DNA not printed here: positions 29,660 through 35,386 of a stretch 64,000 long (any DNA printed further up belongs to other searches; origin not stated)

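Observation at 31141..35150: Three ~1.4 kb tandem super-repeats at the DNA level inside the giant gene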

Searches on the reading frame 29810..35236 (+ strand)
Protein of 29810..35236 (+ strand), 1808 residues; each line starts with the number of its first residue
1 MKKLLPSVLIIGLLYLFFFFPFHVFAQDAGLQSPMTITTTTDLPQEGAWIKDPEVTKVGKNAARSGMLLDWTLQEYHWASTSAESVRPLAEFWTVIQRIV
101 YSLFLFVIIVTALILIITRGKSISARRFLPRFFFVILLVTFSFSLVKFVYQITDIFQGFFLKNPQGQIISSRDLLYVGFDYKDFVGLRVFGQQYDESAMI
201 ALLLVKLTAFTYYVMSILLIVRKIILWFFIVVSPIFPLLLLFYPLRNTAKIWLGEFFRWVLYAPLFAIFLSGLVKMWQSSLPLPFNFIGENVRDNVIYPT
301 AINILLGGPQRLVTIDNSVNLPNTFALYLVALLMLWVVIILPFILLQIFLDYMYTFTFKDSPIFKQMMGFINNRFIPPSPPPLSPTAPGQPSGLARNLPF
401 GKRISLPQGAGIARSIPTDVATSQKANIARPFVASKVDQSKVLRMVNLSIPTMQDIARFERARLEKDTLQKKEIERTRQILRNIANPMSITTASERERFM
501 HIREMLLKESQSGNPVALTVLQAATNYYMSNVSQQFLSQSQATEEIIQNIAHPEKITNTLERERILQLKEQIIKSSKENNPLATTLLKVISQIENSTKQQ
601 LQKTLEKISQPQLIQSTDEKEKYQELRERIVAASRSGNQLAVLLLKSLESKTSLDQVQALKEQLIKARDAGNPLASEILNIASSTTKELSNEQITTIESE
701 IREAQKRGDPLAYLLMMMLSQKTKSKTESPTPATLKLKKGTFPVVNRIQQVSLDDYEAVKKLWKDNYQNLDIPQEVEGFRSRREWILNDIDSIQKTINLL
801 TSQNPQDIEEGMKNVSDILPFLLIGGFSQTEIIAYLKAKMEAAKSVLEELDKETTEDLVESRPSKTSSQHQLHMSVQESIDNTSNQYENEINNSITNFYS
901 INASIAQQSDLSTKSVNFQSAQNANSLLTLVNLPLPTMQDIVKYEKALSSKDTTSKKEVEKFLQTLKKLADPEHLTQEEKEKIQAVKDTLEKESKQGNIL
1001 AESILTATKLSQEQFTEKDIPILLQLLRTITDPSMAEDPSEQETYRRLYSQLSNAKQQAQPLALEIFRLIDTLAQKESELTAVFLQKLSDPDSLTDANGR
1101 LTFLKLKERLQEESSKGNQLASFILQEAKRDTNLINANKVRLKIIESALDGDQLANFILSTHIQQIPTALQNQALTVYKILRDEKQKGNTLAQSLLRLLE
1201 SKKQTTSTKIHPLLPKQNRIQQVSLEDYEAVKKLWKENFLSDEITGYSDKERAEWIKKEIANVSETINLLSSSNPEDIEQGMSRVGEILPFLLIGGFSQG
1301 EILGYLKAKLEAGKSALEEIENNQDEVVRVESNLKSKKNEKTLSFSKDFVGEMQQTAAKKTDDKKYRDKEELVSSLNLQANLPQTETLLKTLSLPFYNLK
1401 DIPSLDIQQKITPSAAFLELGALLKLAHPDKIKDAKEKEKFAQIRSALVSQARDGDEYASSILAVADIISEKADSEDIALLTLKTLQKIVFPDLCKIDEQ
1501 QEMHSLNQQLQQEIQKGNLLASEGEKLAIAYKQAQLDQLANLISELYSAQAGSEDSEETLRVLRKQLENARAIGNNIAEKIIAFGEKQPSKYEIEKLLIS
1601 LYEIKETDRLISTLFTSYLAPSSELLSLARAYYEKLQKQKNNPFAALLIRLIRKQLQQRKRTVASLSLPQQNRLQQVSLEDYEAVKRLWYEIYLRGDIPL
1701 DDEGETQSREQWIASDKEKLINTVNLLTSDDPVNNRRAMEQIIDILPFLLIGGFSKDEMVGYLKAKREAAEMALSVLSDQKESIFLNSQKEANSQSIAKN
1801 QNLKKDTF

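Call 7: search_protein_families(library=pfam, proteins=[window:29810-35236:+], max_evalue=0.01)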
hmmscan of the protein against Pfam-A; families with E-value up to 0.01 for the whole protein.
window:29810-35236:+ (1808 aa): 1 family
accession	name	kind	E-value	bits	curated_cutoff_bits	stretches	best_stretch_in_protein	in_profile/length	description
PF04610.19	TrbL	-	0.00012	22.3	25.9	1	108-278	3-181/215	TrbL/VirB6 plasmid conjugal transfer protein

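Call 9: find_homologous_proteins(query=window:29810-35233:+, max_evalue=0.001)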
Query window:29810-35233:+ (1808 aa): 184 proteins with E <= 0.001 among 8000 candidates; the best 120 are listed.
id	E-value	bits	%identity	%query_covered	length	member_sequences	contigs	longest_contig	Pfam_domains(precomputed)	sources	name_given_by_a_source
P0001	0.0e+0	3886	100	100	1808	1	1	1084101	-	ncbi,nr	ncbi:MAG: hypothetical protein KatS3mg089_0203 [Patescibacteria group bacterium]|nr:MAG: hypothetica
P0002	0.0e+0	3235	84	99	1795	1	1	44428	-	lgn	-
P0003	0.0e+0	1656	46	36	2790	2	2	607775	-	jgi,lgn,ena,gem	-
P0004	0.0e+0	1569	45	99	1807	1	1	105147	-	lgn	-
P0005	0.0e+0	1496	45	96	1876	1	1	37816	-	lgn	-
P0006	0.0e+0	1455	44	97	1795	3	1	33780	-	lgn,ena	-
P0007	0.0e+0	1451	43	99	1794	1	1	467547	-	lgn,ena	-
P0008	0.0e+0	1442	51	56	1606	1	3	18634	-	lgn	-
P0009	0.0e+0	1436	42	99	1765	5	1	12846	-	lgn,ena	-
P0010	0.0e+0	1378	52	71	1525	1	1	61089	-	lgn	-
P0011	0.0e+0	1362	44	71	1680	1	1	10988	-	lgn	-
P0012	0.0e+0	1347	51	55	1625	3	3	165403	PF04610.20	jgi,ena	-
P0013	0.0e+0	1314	49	71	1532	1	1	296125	-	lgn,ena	-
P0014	0.0e+0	1300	55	37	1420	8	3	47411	-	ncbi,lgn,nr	ncbi:MAG: hypothetical protein QG600_141 [Patescibacteria group bacterium]|nr:hypothetical protein [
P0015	0.0e+0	1295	49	73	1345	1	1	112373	-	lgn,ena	-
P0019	0.0e+0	1230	47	73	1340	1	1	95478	PF04610.20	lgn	-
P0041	1.0e-292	993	41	73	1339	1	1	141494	PF19590.5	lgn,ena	-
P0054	5.2e-276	937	44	34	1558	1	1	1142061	-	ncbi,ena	-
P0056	2.5e-273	929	45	37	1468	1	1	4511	PF24465.2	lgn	-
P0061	7.3e-265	901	38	73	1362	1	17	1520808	PF04610.20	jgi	jgi:hypothetical protein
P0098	3.4e-239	815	38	33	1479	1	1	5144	PF19590.5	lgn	-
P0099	3.2e-238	812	37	63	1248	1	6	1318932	PF17969.7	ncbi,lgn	-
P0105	3.6e-236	805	38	60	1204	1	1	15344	-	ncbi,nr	ncbi:MAG: hypothetical protein HYV40_01895 [Candidatus Levybacteria bacterium]|nr:hypothetical prote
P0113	1.1e-233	797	33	61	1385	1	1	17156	PF19590.5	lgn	-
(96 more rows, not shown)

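Call 13: find_encoding_contigs(protein=P0001, flank=10000, max_places=2)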
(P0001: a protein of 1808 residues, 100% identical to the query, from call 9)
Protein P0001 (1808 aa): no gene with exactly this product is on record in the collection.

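Call 14: find_encoding_contigs(protein=P0003, flank=10000, max_places=2)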
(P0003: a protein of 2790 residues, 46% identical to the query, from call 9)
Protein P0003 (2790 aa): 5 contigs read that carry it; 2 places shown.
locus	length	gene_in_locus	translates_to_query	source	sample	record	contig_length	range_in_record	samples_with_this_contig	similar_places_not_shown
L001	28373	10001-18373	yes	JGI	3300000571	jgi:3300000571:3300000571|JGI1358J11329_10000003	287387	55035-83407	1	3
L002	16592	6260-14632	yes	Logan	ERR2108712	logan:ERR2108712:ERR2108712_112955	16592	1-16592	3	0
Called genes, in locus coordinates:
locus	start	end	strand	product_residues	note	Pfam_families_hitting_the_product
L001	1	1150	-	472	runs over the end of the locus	PF00133:tRNA-synt_1, PF09334:tRNA-synt_1g, PF00133:tRNA-synt_1, PF01406:tRNA-synt_1e (weak)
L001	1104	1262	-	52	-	-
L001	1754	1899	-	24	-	-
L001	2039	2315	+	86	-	-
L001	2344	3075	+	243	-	PF03444:WHD_HrcA (faint), PF01628:HrcA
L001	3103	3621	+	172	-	PF01025:GrpE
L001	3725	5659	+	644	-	PF00012:HSP70, PF06723:MreB_Mbl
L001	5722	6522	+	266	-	PF02811:PHP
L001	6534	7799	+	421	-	PF02441:Flavoprotein, PF04127:DFP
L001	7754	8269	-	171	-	PF13238:AAA_18 (weak), PF13671:AAA_33 (weak)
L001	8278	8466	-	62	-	-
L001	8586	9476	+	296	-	PF00226:DnaJ, PF01556:DnaJ_C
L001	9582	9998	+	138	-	PF18895:T4SS_pilin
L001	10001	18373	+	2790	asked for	-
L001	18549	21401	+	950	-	PF02861:Clp_N, PF00004:AAA, PF13191:AAA_16 (weak), PF17871:AAA_lid_9, PF00004:AAA, PF07724:AAA_2, PF07728:AAA_5, PF10431:ClpB_D2-small, +7 more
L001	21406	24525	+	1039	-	PF00082:Peptidase_S8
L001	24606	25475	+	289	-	-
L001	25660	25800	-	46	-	-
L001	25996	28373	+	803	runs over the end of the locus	PF00004:AAA (faint), PF00158:Sigma54_activat (faint), PF13191:AAA_16 (faint), PF13401:AAA_22 (faint), PF17871:AAA_lid_9 (faint), PF07724:AAA_2, PF07728:AAA_5, PF10431:ClpB_D2-small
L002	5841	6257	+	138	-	PF18895:T4SS_pilin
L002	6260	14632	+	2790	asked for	-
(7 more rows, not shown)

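Call 16: find_encoding_contigs(protein=P0015, flank=10000, max_places=1)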
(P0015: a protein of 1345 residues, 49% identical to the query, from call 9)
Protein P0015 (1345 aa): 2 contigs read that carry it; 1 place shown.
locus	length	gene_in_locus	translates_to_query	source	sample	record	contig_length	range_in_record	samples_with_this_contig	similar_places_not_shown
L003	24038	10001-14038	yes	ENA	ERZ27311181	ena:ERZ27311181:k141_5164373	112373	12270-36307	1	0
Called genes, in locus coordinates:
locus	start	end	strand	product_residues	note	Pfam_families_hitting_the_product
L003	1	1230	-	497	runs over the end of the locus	-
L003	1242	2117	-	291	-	PF01026:TatD_DNase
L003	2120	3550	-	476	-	PF00133:tRNA-synt_1, PF01406:tRNA-synt_1e (faint), PF09334:tRNA-synt_1g, PF00133:tRNA-synt_1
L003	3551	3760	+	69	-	-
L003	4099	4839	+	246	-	PF01628:HrcA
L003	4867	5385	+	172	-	PF01025:GrpE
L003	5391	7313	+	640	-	PF00012:HSP70, PF06723:MreB_Mbl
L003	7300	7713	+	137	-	-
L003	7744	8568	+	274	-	PF02811:PHP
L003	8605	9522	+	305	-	PF00226:DnaJ, PF01556:DnaJ_C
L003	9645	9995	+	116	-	-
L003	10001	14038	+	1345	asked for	-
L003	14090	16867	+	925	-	-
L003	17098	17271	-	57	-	-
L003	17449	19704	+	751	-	PF13191:AAA_16 (faint), PF00004:AAA (faint), PF17871:AAA_lid_9 (weak), PF00158:Sigma54_activat (weak), PF07724:AAA_2, PF07728:AAA_5, PF10431:ClpB_D2-small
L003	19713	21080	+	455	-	PF00092:VWA, PF13519:VWA_2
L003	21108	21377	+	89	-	-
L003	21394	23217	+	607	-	PF08450:SGL (faint), PF01436:NHL (faint), PF17170:DUF5128 (weak), PF00092:VWA, PF13519:VWA_2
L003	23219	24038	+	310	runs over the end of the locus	PF00092:VWA (weak)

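Call 17: find_encoding_contigs(protein=P0099, flank=10000, max_places=1)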
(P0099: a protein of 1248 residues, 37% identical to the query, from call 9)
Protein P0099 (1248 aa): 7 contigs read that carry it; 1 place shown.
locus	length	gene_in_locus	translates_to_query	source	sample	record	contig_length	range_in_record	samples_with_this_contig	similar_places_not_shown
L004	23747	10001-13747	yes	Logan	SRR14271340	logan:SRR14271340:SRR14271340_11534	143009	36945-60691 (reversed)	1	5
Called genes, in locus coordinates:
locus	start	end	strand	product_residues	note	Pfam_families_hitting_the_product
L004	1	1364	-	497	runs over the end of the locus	PF13632:Glyco_trans_2_3 (weak)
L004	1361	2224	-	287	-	PF01026:TatD_DNase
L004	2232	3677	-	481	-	PF00133:tRNA-synt_1, PF01921:tRNA-synt_1f (faint), PF09334:tRNA-synt_1g, PF00133:tRNA-synt_1, PF01406:tRNA-synt_1e, PF19303:Anticodon_3, PF08264:Anticodon_1 (faint)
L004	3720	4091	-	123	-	-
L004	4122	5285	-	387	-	PF18895:T4SS_pilin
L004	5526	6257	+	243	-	PF01628:HrcA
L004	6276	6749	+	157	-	PF01025:GrpE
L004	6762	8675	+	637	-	PF00012:HSP70, PF06723:MreB_Mbl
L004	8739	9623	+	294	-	PF00226:DnaJ, PF01556:DnaJ_C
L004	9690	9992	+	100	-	PF18895:T4SS_pilin (weak)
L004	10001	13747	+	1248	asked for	PF17969:Ldt_C (faint)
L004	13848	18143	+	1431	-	PF02861:Clp_N, PF23569:NBD_SMAX1 (weak), PF00004:AAA, PF17871:AAA_lid_9, PF00004:AAA, PF07724:AAA_2, PF07728:AAA_5, PF10431:ClpB_D2-small, +7 more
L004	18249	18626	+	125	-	-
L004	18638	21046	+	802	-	PF13401:AAA_22 (faint), PF17871:AAA_lid_9, PF00158:Sigma54_activat (weak), PF00004:AAA, PF07724:AAA_2, PF07728:AAA_5, PF10431:ClpB_D2-small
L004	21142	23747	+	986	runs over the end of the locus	-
